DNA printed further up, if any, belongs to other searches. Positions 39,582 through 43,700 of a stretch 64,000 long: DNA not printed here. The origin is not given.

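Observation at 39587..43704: AT-rich single-gene island encoding a 1273-aa SIR2-domain protein: candidate stand-alone NADase-type anti-phage system with an unassigned ~1000-aa sensor region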

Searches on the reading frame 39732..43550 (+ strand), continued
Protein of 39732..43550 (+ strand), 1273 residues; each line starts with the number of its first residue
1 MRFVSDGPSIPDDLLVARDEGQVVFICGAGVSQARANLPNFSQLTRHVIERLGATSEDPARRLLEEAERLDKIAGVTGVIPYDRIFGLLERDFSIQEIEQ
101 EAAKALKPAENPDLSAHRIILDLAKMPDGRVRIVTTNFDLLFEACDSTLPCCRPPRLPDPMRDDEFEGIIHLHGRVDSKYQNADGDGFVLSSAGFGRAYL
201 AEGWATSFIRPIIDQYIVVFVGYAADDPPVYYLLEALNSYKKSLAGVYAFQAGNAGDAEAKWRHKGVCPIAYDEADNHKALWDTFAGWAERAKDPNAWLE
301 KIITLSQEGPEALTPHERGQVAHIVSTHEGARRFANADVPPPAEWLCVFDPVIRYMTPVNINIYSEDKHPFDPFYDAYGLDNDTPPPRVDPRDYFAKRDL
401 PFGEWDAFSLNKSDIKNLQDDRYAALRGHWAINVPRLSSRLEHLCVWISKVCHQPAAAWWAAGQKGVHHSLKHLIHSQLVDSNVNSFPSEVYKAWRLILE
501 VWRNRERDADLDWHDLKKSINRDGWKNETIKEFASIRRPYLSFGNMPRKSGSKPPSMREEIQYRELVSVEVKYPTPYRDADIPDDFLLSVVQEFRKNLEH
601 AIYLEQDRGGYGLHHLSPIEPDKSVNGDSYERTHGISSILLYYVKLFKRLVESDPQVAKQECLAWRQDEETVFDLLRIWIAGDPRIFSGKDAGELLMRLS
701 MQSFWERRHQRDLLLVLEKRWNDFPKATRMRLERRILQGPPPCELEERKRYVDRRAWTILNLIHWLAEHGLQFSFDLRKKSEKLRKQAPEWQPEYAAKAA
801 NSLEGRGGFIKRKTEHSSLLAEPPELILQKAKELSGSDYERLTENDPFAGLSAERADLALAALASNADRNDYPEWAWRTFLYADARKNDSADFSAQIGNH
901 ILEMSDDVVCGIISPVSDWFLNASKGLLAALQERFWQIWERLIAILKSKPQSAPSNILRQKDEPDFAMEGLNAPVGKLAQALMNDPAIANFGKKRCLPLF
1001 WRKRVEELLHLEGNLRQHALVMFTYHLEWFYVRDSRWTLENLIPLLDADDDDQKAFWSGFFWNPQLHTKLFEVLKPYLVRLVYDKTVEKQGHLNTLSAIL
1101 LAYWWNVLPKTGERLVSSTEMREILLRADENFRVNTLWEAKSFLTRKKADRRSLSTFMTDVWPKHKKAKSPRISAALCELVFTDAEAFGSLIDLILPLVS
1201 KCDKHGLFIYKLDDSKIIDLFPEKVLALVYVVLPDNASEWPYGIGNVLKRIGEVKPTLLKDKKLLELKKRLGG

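Call 57: search_dna_similar(query=P0121, collection=plasmids, mode=protein, max_rows=40)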
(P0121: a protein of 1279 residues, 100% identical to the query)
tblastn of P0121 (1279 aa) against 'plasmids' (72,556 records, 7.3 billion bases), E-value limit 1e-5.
Records with a match: 65; places in all: 66; records where one place covers at least 80% of the query: 12.
Best place of each record, by identity: >=99% 1; <60% 64.
By first word of the organism name: Rhizobium 10; Zymomonas 9; Agrobacterium 7; Burkholderia 5; Sinorhizobium 4; Cupriavidus 4; Ralstonia 3; Pantoea 2; Escherichia 2; Shewanella 2; and 17 more.
By predicted mobility (MOB-suite, as given by PLSDB): non-mobilizable 37; conjugative 22; mobilizable 6.
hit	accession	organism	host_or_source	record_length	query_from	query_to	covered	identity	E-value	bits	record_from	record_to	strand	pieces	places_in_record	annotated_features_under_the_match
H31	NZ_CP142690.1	Pantoea sp. S18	single cell,soil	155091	1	1279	100%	100.0%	0e+0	2593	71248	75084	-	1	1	dsr1: anti-phage defense-associated sirtuin Dsr1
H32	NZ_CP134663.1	Escherichia coli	Larus michahellis,bacteria,cloaca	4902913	1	1277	100%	51.8%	0e+0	1243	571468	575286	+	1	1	none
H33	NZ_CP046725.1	Pantoea agglomerans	pure culture,cherry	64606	1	1277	100%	51.4%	0e+0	1241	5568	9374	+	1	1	dsr1: anti-phage defense-associated sirtuin Dsr1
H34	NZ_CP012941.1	Ralstonia solanacearum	plantain,cell culture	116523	1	1277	100%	51.1%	0e+0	1269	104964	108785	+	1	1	dsr1: anti-phage defense-associated sirtuin Dsr1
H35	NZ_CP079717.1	Shewanella xiamenensis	hospital wastewater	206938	1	1277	100%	50.4%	0e+0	1241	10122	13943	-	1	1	dsr1: anti-phage defense-associated sirtuin Dsr1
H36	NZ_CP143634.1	Shewanella xiamenensis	-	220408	1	1277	100%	50.4%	0e+0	1241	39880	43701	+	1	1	dsr1: anti-phage defense-associated sirtuin Dsr1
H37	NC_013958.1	Nitrosococcus halophilus Nc 4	-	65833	1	1277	100%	50.3%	0e+0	1199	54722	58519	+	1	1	dsr1: anti-phage defense-associated sirtuin Dsr1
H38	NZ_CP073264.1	Duffyella gerundensis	Lolium perenne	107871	1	1270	99%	47.6%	0e+0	1153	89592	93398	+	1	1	dsr1: anti-phage defense-associated sirtuin Dsr1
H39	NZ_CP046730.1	Ralstonia syzygii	tobacco,cell culture,leaf veins ...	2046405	1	1276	100%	44.2%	0e+0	1009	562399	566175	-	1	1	none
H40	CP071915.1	Ralstonia solanacearum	Pogostemon cablin,Single strain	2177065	1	1276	100%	43.9%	0e+0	1001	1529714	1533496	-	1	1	SIR2 family protein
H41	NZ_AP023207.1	Escherichia coli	Homo sapiens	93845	1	1270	99%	42.7%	0e+0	987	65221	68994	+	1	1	anti-phage defense-associated sirtuin Dsr1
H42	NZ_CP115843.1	Agrobacterium tumefaciens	willow,cell culture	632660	29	1276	98%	36.9%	0e+0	779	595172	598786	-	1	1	dsr1: anti-phage defense-associated sirtuin Dsr1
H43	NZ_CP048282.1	Rhizobium leguminosarum bv. viciae 248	Fava bean,whole organism,nodules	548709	1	1275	78%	26.5%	7e-36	279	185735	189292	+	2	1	SIR2 family protein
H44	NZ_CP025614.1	Niveispirillum cyanobacteriorum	sing cell,cyanobacterial aggregates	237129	1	1237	73%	26.7%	8e-39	244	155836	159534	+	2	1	SIR2 family protein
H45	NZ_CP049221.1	Agrobacterium tumefaciens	Clematis,cell culture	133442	1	1275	74%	26.0%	1e-34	288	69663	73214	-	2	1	SIR2 family protein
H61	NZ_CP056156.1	Enterobacter hormaechei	culture,Wastewater influent sample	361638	677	1207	42%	21.7%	2e-11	77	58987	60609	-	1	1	hypothetical protein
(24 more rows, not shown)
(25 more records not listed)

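Call 59: get_annotated_region(hit=H41, flank=3000)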
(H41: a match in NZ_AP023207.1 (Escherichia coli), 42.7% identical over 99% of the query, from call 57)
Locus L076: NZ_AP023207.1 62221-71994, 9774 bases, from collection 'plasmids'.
description: Escherichia coli strain TUM18781 plasmid pMTY18781-2, complete sequence
organism: Escherichia coli (NCBI taxid 562)
taxonomy: Bacteria; Pseudomonadota; Gammaproteobacteria; Enterobacterales; Enterobacteriaceae; Escherichia; Escherichia coli
host: -; source: Homo sapiens; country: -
typing (MOB-suite, as given by PLSDB): non-mobilizable
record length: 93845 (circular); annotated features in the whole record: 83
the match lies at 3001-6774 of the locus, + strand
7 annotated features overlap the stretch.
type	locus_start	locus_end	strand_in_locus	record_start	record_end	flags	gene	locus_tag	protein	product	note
CDS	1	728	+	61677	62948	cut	-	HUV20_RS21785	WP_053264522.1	integrase arm-type DNA-binding domain-containing protein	-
CDS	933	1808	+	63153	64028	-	-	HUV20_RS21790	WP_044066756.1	phosphorothioated DNA-binding restriction endonuclease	-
CDS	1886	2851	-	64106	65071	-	-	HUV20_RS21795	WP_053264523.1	5'-nucleotidase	-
CDS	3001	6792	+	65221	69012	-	-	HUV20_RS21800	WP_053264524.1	anti-phage defense-associated sirtuin Dsr1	-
CDS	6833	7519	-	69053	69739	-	-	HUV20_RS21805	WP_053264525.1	hypothetical protein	-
CDS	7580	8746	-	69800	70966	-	-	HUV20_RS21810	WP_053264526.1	restriction endonuclease subunit S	GO:0006304 - DNA modification [Evidence IEA]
CDS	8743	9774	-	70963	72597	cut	-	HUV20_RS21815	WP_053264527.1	class I SAM-dependent DNA methyltransferase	-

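Call 63: search_protein_families(library=padloc, proteins=[P0121, L076:3001-6789:+, P0057, P0001], max_evalue=0.01)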
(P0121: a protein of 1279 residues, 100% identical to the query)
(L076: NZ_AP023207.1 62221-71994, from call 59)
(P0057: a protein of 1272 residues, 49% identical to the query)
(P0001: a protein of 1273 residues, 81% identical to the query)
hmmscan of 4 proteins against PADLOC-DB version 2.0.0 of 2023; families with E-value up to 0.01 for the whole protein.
P0121 (1279 aa): 8 families
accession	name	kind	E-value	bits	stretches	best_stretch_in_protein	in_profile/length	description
PDLC02183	Dsr1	-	0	1702.7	1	1-1277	1-1273/1275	-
PDLC04167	Dsr1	-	2.4e-191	636.4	1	1-1272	1-1237/1248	-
PDLC04166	Dsr1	-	1e-14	51.3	2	6-230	8-221/1227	-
PDLC03856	LmuA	-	5.2e-07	27.2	1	13-226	7-213/433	-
PDLC00407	ThsA1|ThsA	-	5.4e-07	26.6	1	14-251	13-227/478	STALD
PDLC00409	ThsA1|ThsA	-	4.5e-05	20.9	1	13-232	13-211/242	STALD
PDLC04087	SIR2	-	5.4e-05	20.2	1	15-141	11-153/343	-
PDLC04082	SIR2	-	0.0028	14.6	0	15-137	10-145/345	-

L076:3001-6789:+ (1263 aa): 10 families
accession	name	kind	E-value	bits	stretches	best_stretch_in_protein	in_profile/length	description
PDLC02183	Dsr1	-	0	1615.6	1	1-1262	1-1270/1275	-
PDLC04167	Dsr1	-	2e-193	643.3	1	1-1260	1-1237/1248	-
PDLC03856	LmuA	-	1e-10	39.4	1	13-230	7-216/433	-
PDLC00407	ThsA1|ThsA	-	8.6e-09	32.5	1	14-260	13-235/478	STALD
PDLC04082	SIR2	-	1.5e-07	28.7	1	14-142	9-150/345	-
PDLC00409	ThsA1|ThsA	-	1.6e-06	25.7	1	12-232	12-210/242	STALD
PDLC04087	SIR2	-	1.5e-05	22.1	1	15-141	11-153/343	-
PDLC04081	SIR2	-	0.0002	18.6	0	83-138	102-155/345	-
PDLC04968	PDC-S25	-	0.0023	15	1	56-230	78-240/517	-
PDLC04091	SIR2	-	0.0064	13.8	0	15-139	10-147/345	-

P0057 (1272 aa): 3 families
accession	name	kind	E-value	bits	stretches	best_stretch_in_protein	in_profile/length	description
PDLC02183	Dsr1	-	2e-94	315.3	2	1-346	1-353/1275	-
PDLC04167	Dsr1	-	4.4e-92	307.6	2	1-350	1-351/1248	-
PDLC04166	Dsr1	-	5.6e-05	19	1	6-224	8-207/1227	-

P0001 (1273 aa): 3 families
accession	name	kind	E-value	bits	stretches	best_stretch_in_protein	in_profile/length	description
PDLC04167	Dsr1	-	7.9e-95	316.7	2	1-351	1-352/1248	-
PDLC02183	Dsr1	-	1.4e-90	302.6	1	1-1268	1-1267/1275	-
PDLC04166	Dsr1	-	0.0017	14.1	0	8-224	10-207/1227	-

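Call 81: get_annotated_region(hit=H61, flank=5000)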
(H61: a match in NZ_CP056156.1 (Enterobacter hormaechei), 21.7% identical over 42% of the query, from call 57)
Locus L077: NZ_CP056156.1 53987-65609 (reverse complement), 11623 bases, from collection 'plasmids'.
description: Enterobacter hormaechei strain RHBSTW-00844 plasmid pRHBSTW-00844_2, complete sequence
organism: Enterobacter hormaechei (NCBI taxid 158836)
taxonomy: Bacteria; Pseudomonadota; Gammaproteobacteria; Enterobacterales; Enterobacteriaceae; Enterobacter; Enterobacter hormaechei
host: -; source: culture,Wastewater influent sample; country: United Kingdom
typing (MOB-suite, as given by PLSDB): non-mobilizable
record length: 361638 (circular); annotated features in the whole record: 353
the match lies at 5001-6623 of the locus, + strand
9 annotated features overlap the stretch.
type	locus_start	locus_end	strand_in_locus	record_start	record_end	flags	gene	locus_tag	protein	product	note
CDS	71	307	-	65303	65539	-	-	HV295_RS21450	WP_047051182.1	DUF905 domain-containing protein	-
CDS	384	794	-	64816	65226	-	-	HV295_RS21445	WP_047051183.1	hypothetical protein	-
CDS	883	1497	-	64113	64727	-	-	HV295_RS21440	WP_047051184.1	hypothetical protein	-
CDS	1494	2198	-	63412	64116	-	-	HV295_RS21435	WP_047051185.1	DeoR family transcriptional regulator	GO:0006355 - regulation of DNA-templated transcription [Evidence IEA]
CDS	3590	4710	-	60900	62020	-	-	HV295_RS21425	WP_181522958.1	IS3-like element ISSen4 family transposase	GO:0006313 - DNA transposition [Evidence IEA]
CDS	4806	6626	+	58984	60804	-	-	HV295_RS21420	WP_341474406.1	hypothetical protein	-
CDS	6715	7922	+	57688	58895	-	-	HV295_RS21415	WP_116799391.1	IS3 family transposase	-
CDS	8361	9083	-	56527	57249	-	-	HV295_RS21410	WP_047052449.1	hypothetical protein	-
CDS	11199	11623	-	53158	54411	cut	proA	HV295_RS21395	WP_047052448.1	glutamate-5-semialdehyde dehydrogenase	GO:0006561 - proline biosynthetic process [Evidence IEA]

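Call 82: find_related_loci(query=A1, collection=viral_contigs, flank=6000)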
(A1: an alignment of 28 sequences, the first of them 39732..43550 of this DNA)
Query A1 (1273 aa) in viral_contigs; peptide patterns used: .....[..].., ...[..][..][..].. (x = any residue, [..] = any of these).
38 stretches matched a pattern; 29 encode a relative of the query (tblastn E <= 1e-3); 29 distinct loci.
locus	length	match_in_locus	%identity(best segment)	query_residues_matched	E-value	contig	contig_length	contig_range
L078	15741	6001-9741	39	1-1270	0e+0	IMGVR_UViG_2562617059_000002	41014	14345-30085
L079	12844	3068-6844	37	1-1267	0e+0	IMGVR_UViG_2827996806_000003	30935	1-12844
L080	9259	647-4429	38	1-1272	0e+0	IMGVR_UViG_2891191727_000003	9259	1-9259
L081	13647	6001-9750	36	1-1257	0e+0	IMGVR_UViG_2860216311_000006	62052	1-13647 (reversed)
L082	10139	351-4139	29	1-1267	3e-144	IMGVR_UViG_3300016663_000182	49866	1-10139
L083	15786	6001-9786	29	1-1267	3e-143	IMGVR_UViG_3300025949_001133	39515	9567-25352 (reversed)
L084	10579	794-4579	29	1-1267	1e-136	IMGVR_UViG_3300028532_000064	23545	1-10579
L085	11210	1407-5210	23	1-1269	3e-61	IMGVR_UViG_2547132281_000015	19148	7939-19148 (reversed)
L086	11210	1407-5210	23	1-1269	1e-60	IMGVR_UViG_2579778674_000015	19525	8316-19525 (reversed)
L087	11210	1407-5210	23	1-1269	3e-61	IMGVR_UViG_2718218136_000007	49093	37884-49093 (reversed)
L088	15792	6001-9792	34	1-1269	2e-43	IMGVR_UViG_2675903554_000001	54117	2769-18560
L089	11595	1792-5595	32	1-1269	7e-43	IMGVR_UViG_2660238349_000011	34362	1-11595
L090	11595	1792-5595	32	1-1269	7e-43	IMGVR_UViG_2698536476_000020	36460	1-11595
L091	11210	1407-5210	32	1-1269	8e-43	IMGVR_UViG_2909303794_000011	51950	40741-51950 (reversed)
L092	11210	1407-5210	32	1-1269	4e-43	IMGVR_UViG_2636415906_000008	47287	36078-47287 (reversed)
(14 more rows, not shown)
